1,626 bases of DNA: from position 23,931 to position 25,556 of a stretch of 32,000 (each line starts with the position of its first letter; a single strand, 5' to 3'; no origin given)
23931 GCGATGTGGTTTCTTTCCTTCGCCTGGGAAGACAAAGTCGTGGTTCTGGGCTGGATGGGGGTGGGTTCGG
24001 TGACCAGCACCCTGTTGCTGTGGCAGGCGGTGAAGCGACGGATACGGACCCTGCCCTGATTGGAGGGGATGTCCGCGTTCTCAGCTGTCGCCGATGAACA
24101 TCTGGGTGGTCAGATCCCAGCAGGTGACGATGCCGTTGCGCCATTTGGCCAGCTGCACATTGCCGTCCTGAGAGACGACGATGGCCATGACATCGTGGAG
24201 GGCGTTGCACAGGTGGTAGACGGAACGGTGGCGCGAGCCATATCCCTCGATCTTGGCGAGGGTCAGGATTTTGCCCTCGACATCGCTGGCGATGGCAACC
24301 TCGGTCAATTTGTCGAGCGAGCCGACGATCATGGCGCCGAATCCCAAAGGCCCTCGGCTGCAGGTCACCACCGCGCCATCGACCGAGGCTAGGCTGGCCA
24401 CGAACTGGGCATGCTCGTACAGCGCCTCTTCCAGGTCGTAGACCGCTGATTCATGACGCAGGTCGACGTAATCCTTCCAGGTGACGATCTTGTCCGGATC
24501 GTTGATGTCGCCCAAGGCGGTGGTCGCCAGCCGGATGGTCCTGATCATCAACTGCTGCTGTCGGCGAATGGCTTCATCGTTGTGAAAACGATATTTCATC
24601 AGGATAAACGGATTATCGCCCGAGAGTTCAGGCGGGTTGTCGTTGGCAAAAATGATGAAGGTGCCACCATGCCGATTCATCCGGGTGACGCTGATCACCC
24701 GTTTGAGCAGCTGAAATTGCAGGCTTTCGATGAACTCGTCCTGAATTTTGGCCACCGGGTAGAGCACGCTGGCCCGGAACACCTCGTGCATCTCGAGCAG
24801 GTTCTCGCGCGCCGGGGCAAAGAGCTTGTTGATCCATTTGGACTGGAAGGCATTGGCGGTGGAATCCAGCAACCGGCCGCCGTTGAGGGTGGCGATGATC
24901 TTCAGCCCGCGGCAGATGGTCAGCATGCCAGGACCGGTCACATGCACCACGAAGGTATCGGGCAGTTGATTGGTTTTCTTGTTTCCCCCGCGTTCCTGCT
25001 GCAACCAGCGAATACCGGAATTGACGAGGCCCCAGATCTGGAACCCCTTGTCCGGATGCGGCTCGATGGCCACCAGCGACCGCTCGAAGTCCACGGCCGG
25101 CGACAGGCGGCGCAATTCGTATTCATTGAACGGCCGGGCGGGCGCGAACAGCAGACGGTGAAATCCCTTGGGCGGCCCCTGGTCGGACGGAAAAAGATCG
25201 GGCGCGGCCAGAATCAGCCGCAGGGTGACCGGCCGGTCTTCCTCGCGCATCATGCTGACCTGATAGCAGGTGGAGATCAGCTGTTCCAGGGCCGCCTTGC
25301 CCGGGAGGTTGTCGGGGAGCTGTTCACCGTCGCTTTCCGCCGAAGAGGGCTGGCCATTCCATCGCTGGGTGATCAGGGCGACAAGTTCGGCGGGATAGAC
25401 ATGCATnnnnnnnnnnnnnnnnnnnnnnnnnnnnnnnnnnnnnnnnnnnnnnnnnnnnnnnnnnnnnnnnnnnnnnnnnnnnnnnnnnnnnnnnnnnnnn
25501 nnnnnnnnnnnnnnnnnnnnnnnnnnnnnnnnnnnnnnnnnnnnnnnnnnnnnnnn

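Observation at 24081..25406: Atypical soluble diadenylate-cyclase-domain protein with an unknown ~230-aa N-terminal domain and an insertion inside the DAC fold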

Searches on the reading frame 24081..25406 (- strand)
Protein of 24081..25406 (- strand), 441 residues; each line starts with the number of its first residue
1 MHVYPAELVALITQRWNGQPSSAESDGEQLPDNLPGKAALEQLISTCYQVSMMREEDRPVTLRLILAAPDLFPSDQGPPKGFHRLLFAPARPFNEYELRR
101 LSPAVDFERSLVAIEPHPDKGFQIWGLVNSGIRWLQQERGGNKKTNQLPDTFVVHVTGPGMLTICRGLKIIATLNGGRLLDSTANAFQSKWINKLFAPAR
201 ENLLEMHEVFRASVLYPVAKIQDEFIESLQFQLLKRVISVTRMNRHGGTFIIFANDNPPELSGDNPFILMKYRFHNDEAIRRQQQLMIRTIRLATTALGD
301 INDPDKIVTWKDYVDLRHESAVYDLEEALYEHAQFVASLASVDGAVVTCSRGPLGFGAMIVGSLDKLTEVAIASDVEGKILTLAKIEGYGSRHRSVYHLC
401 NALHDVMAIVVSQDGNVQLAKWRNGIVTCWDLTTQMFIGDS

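Call 3: search_protein_families(library=pfam, proteins=[window:24081-25406:-], max_evalue=10)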
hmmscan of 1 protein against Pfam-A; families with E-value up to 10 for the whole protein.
window:24081-25406:- (441 aa): 2 families
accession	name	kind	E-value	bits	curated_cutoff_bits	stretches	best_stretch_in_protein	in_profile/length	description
PF21751.2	DACNV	-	3.4e-30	104.6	27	1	32-128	4-97/98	Probable sensor domain DACNV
PF02457.21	DAC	-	0.00082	19.4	27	1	357-421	56-115/119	DisA bacterial checkpoint controller nucleotide-binding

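Call 4: search_protein_families(library=ncbifam, proteins=[window:24081-25406:-], max_evalue=10)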
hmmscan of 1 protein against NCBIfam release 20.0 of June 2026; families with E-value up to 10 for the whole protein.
window:24081-25406:- (441 aa): 2 families
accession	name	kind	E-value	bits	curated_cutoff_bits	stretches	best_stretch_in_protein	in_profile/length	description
TIGR00849.1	gutA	subfamily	0.1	12.5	189.55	1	249-303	23-75/121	glucitol/sorbitol-specific PTS transporter subunit IIA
NF006234.1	PRK08373.1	subfamily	0.14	11.3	237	1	339-378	173-212/338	aspartate kinase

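Call 5: search_protein_families(library=padloc, proteins=[window:24081-25406:-], max_evalue=10)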
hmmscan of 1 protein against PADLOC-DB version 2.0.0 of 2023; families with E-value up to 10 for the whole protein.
window:24081-25406:- (441 aa): 0 families

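Call 6: search_solved_structures(query=window:24081-25406:-, max_evalue=10, show_alignments=3)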
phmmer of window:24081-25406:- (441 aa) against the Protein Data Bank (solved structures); distinct sequences matched with E-value up to 10: 5.
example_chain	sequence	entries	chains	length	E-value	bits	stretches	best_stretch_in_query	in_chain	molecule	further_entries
8ip8_ha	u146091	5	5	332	0.71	11.8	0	399-435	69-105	RACK1 | Ribosomal protein RACK1 subfamily. WD repeat G protein beta family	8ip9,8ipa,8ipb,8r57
8jiw_Bg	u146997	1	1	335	1.2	11.1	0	399-436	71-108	Mitogen-activated protein kinase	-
2lfw_A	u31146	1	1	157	1.2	11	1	60-86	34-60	PhyR sigma-like domain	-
4v1a_o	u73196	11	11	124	1.4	10.8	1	73-144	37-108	MITORIBOSOMAL PROTEIN ML52, MRPL52 | 39S ribosomal protein L52, mitochondrial | Mitochondrial ribosomal protein L52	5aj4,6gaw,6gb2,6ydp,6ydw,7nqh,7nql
9h4n_I3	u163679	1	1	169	2.2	10.2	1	401-435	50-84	Receptor of activated protein C kinase 1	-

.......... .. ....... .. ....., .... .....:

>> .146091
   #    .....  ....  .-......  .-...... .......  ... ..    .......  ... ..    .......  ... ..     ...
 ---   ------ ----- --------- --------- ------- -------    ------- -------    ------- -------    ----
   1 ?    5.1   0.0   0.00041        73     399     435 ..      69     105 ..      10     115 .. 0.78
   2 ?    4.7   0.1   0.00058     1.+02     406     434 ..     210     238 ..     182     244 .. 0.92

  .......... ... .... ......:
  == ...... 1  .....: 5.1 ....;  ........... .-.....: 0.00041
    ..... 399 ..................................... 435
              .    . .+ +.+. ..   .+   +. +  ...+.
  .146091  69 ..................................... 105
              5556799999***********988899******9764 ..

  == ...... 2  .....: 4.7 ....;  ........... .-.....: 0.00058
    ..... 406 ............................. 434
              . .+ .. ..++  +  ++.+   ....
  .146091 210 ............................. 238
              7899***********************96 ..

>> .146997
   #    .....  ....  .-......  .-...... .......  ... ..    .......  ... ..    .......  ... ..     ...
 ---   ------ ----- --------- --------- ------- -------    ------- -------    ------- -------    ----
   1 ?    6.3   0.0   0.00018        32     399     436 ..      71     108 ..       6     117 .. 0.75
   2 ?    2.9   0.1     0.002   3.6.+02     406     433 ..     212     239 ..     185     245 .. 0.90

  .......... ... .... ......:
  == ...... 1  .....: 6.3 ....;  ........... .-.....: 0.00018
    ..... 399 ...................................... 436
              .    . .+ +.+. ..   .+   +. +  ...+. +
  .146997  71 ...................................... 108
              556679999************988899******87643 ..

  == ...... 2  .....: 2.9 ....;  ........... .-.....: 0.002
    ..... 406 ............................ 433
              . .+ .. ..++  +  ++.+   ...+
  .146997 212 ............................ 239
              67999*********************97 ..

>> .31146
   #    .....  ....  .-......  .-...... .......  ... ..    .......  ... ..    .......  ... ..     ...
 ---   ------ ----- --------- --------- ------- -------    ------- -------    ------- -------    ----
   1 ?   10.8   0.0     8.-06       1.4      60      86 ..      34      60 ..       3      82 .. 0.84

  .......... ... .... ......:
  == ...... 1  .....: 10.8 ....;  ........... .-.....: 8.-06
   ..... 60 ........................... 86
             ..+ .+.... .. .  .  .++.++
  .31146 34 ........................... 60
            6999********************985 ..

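Call 8: find_homologous_proteins(query=window:24081-25406:-, max_evalue=0.001)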
Query window:24081-25406:- (441 aa): 319 proteins with E <= 0.001 among 8000 candidates; the best 120 are listed.
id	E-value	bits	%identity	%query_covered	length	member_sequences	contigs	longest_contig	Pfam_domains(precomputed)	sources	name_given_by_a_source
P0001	0.0e+0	1009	100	100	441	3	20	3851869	PF21751.3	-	-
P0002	3.3e-263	891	88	100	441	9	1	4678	PF21751.3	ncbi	-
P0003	3.4e-263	891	88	100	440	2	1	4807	PF21751.3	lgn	-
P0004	1.2e-260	883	88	100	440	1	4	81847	PF21751.3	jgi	jgi:hypothetical protein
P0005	3.3e-255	865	85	100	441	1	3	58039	PF21751.3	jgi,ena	-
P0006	3.5e-255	865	85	100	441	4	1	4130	PF21751.3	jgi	jgi:hypothetical protein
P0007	3.4e-253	858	85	100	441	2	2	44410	PF21751.3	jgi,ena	-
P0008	3.8e-251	851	84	100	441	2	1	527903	PF21751.3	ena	-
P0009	6.5e-250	847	83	100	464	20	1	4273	PF21751.3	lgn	-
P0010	8.9e-249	844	83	100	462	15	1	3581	PF21751.3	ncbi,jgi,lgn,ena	jgi:hypothetical protein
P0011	9.1e-249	844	84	100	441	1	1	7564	PF21751.3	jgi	jgi:hypothetical protein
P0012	9.2e-249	844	82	100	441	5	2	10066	PF21751.3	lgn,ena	-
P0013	1.3e-248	843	83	100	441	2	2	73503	PF21751.3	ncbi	ncbi:MAG: putative sensor domain DACNV-containing protein [Desulfobulbus sp.]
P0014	2.2e-248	842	83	100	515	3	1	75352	PF21751.3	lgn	-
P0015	2.6e-247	839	84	100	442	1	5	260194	PF21751.3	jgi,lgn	jgi:hypothetical protein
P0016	5.9e-247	838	83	100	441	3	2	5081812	PF21751.3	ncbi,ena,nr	nr:hypothetical protein [uncultured Desulfobulbus sp.]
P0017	6.1e-247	837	83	100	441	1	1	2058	PF21751.3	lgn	-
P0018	7.8e-247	837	82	100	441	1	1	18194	PF21751.3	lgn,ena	-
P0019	5.3e-246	834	82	100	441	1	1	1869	PF21751.3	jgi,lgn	jgi:hypothetical protein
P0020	1.0e-245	833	82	100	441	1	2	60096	PF21751.3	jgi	jgi:hypothetical protein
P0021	3.9e-245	832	83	100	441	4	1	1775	PF21751.3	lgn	-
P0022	8.2e-245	830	81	100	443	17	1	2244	PF21751.3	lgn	-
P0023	2.8e-244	829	82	100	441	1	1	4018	PF21751.3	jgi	jgi:hypothetical protein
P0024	7.1e-244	827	82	100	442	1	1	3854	PF21751.3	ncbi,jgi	-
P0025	1.3e-243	827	82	100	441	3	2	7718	PF21751.3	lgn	-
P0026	1.4e-243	826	83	100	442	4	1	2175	PF21751.3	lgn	-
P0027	6.0e-243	824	81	100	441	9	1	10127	PF21751.3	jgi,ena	-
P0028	2.3e-242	822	80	100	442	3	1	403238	PF21751.3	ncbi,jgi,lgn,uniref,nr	ncbi:putative sensor domain DACNV-containing protein [Desulfobulbus sp.]|jgi:hypothetical protein|un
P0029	1.7e-241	820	80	100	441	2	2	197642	PF21751.3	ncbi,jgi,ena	jgi:hypothetical protein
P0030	2.8e-241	819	80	100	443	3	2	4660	PF21751.3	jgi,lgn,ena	-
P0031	6.7e-241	818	81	100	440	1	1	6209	PF21751.3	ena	-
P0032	1.4e-240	817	80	100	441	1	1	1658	PF21751.3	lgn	-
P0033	1.6e-240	816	80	100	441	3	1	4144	PF21751.3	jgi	-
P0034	2.2e-240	816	81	100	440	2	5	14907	PF21751.3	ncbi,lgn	-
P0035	4.8e-240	815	81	100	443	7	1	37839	PF21751.3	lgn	-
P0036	4.9e-240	815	80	100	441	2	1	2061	PF21751.3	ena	-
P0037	7.1e-240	814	80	100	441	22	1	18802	PF21751.3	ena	-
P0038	9.5e-240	814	80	100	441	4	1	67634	PF21751.3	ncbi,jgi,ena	jgi:hypothetical protein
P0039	1.1e-239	814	80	100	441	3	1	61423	PF21751.3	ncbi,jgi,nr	ncbi:MAG: hypothetical protein JZU50_03160 [Desulfobulbaceae bacterium]|nr:hypothetical protein [Des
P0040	2.2e-238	809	80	100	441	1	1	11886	PF21751.3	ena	-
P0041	5.8e-238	808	80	100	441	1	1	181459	PF21751.3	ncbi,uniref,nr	ncbi:hypothetical protein JWJ90_03350 [Desulfobulbus rhabdoformis]|uniref:putative sensor domain DAC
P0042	8.1e-237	804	79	100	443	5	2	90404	PF21751.3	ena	-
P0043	1.2e-236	804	79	100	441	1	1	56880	PF21751.3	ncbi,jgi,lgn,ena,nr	ncbi:MAG: hypothetical protein FWD79_07880 [Desulfobulbus sp.]|nr:hypothetical protein [Desulfobulbu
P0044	1.6e-236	803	79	100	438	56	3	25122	PF21751.3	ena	-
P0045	1.5e-235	800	79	100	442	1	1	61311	PF21751.3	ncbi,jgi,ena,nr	ncbi:MAG: hypothetical protein FWF31_04850 [Desulfobulbus sp.]|nr:hypothetical protein [Desulfobulbu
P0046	2.1e-235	800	78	100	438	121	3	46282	PF21751.3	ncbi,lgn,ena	-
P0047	8.9e-235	797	79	100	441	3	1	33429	PF21751.3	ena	-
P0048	2.3e-232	789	77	100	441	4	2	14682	PF21751.3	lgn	-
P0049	2.4e-232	789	77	100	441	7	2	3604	PF21751.3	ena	-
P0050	3.8e-232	789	78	100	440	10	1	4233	PF21751.3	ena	-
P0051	8.1e-232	788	76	100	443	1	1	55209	PF21751.3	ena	-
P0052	1.1e-231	787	81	95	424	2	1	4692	PF21751.3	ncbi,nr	ncbi:MAG: hypothetical protein FWG62_02305 [Proteobacteria bacterium]|nr:hypothetical protein [Pseud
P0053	1.0e-228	777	77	100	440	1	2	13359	PF21751.3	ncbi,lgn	-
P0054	9.7e-228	774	77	100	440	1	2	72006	PF21751.3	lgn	-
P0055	1.2e-226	771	77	100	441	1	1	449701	PF21751.3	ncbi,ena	-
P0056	2.6e-226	770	76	100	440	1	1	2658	PF21751.3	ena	-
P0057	7.9e-226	768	76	100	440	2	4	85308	PF21751.3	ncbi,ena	-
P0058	6.7e-225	765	75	100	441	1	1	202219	PF21751.3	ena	-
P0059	2.0e-224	763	75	100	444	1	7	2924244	PF21751.3,PF02457.22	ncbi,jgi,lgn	ncbi:MAG: putative sensor domain DACNV-containing protein [Desulfobulbus sp.]|jgi:hypothetical prote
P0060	3.7e-204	697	73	100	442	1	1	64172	PF21751.3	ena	-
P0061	5.9e-203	693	68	99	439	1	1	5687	PF21751.3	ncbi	-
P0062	2.6e-199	681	67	99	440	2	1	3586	PF21751.3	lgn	-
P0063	2.9e-198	677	66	100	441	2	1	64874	PF21751.3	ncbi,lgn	-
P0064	7.8e-196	669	67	100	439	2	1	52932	PF21751.3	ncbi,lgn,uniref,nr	ncbi:putative sensor domain DACNV-containing protein [Desulfogranum japonicum]|uniref:putative senso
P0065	7.0e-190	649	79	81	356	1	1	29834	PF21751.3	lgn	-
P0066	3.3e-187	641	63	100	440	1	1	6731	PF21751.3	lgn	-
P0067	4.7e-186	637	82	78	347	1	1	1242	PF21751.3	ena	-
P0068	1.0e-185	636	64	99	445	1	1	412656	PF21751.3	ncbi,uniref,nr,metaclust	ncbi:putative sensor domain DACNV-containing protein [Desulfogranum mediterraneum]|uniref:putative s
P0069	3.1e-184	631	62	100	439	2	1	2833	PF21751.3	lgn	-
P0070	3.3e-184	631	64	99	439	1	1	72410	PF21751.3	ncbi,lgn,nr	ncbi:MAG: hypothetical protein CSA33_08845 [Desulfobulbus propionicus]|nr:MAG: hypothetical protein 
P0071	1.7e-181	622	62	100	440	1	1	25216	PF21751.3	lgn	-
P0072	1.2e-180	619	61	100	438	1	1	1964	PF21751.3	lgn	-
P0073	2.6e-180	618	62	99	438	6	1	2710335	PF21751.3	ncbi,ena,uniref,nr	ncbi:putative sensor domain DACNV-containing protein [Desulfogranum marinum]|uniref:putative sensor 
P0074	4.1e-180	617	61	99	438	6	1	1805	PF21751.3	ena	-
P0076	2.5e-178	611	60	99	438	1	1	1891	PF21751.3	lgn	-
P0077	1.0e-165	570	57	100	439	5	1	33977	PF21751.3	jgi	-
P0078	1.1e-165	570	63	88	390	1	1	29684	PF21751.3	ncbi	-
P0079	3.2e-156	539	84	64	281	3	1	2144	PF02457.22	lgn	-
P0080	4.6e-152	525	56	100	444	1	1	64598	PF21751.3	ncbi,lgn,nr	ncbi:MAG: hypothetical protein CSA21_04155 [Deltaproteobacteria bacterium]|nr:MAG: hypothetical prot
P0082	1.2e-120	421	45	100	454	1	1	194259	PF21751.3,PF02457.22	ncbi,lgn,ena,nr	ncbi:MAG: hypothetical protein FD174_2670 [Geobacteraceae bacterium]|nr:MAG: hypothetical protein FD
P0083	1.8e-120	421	46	100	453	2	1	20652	PF21751.3,PF02457.22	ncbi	-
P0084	3.0e-118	413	44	100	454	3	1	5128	PF21751.3,PF02457.22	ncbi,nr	ncbi:MAG TPA: DNA integrity scanning protein DisA nucleotide-binding domain protein [Geobacteraceae 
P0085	3.4e-118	413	44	100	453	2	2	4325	PF21751.3,PF02457.22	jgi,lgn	jgi:hypothetical protein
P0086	5.3e-118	413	42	98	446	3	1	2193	PF21751.3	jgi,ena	-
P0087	2.4e-117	410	44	99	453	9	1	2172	PF21751.3,PF02457.22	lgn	-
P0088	1.0e-116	408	44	100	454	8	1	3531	PF21751.3,PF02457.22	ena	-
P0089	2.4e-116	407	44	100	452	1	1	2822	PF21751.3,PF02457.22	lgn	-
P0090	4.2e-116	406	45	98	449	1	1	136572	PF21751.3,PF02457.22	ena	-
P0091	9.7e-115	402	45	98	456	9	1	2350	PF21751.3,PF02457.22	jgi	jgi:hypothetical protein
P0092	2.7e-114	400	45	98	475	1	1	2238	PF21751.3,PF02457.22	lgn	-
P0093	6.7e-113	396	42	98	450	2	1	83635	PF21751.3,PF02457.22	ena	-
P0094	1.9e-112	394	41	98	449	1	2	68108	PF21751.3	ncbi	-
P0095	3.4e-112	394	42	98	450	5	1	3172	PF21751.3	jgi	-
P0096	8.7e-112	392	41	98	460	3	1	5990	PF21751.3,PF02457.22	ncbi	-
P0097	3.7e-111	390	44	100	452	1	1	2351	PF21751.3,PF02457.22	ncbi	-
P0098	9.9e-110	385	41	98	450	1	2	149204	PF21751.3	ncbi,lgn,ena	-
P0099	1.3e-109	385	44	98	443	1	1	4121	PF21751.3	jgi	jgi:hypothetical protein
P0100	1.6e-109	385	41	98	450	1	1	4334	PF21751.3,PF02457.22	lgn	-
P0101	2.7e-109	384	43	100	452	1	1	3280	PF21751.3,PF02457.22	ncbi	-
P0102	2.1e-108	381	43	98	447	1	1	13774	PF21751.3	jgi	-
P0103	8.8e-106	372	40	97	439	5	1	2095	PF21751.3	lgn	-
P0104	1.3e-104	369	42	98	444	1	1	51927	PF21751.3,PF02457.22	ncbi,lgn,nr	ncbi:MAG: hypothetical protein ED859_13385 [Desulfuromonadales bacterium]|nr:MAG: hypothetical prote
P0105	1.4e-104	368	42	98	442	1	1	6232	PF21751.3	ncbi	-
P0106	1.8e-104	368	42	98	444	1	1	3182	PF21751.3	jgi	jgi:hypothetical protein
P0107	3.6e-104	367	42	98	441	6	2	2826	PF21751.3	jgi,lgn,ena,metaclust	jgi:hypothetical protein|metaclust:\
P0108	4.2e-104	367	43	98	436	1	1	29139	PF21751.3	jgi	jgi:hypothetical protein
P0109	4.4e-104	367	42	98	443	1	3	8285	PF21751.3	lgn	-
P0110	2.2e-103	364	41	98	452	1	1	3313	PF21751.3,PF02457.22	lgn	-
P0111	3.0e-103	364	43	98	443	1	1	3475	PF21751.3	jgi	jgi:hypothetical protein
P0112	6.2e-103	363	41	98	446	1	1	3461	PF21751.3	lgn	-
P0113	1.7e-102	362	41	99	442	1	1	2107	PF21751.3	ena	-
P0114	2.3e-102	361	41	98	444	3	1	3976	PF21751.3,PF02457.22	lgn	-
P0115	3.9e-101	357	41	98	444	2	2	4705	PF21751.3,PF02457.22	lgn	-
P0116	6.5e-101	356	41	98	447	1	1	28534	PF21751.3,PF02457.22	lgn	-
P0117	7.4e-101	356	41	98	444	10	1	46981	PF21751.3,PF02457.22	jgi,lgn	-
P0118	1.4e-100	355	40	98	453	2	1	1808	PF21751.3,PF02457.22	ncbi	-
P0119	5.4e-100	353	43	98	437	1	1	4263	PF21751.3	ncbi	-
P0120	8.5e-100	353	42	98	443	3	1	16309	PF21751.3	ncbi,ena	-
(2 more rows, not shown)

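Call 25: find_encoding_contigs(protein=P0082, flank=6000, max_places=3)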
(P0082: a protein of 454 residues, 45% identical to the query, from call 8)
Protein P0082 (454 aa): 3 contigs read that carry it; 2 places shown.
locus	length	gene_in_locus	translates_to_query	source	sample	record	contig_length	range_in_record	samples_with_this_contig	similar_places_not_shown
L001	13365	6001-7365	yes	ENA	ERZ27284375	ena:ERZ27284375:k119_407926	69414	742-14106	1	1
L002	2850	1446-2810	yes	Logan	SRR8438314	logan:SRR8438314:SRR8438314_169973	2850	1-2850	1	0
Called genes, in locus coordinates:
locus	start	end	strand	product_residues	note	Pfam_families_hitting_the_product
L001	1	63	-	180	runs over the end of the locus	PF00484:Pro_CA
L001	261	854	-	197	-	PF13505:OMP_b-brl (faint), PF09411:PagL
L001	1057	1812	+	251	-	PF02698:DUF218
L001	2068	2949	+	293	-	PF02085:Cytochrom_CIII (faint), PF14522:Cytochrome_C7 (faint), PF14537:Cytochrom_c3_2 (faint)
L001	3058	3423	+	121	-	PF01253:SUI1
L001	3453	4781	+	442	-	PF00672:HAMP (weak), PF00015:MCPsignal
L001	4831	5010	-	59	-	PF07498:Rho_N (weak)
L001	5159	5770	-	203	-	PF01128:IspD, PF12804:NTP_transf_3, PF00483:NTP_transferase (weak)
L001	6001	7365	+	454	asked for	PF21751:DACNV, PF02457:DAC (weak)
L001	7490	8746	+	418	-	PF07823:CPDase, PF13563:2_5_RNA_ligase2 (weak), PF00702:Hydrolase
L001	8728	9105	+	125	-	PF00472:RF-1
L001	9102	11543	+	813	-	PF00488:MutS_V, PF01713:Smr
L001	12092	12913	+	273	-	PF06119:NIDO, PF07589:PEP_exosort_dom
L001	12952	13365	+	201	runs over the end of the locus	PF00186:DHFR_1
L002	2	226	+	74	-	?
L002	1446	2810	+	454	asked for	PF21751:DACNV, PF02457:DAC (weak)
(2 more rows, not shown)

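Call 26: find_encoding_contigs(protein=P0073, flank=6000, max_places=3)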
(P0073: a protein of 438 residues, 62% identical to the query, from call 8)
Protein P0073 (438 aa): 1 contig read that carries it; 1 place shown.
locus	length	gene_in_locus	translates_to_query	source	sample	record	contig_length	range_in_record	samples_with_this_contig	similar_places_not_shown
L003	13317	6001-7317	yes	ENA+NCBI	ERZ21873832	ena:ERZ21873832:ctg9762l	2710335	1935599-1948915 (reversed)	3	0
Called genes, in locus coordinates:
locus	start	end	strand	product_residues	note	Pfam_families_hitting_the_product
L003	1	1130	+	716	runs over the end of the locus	PF00916:Sulfate_transp, PF01740:STAS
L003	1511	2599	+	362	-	PF12710:HAD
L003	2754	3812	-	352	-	PF02445:NadA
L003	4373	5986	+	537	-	-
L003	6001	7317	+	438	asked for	PF21751:DACNV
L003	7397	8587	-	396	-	PF07690:MFS_1, PF00083:Sugar_tr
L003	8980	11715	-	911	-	PF17201:Cache_3-Cache_2, PF00672:HAMP, PF00989:PAS, PF13426:PAS_9, PF00989:PAS, PF08448:PAS_4, PF02518:HATPase_c, PF00072:Response_reg, +2 more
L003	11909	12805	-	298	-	-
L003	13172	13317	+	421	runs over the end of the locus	PF00226:DnaJ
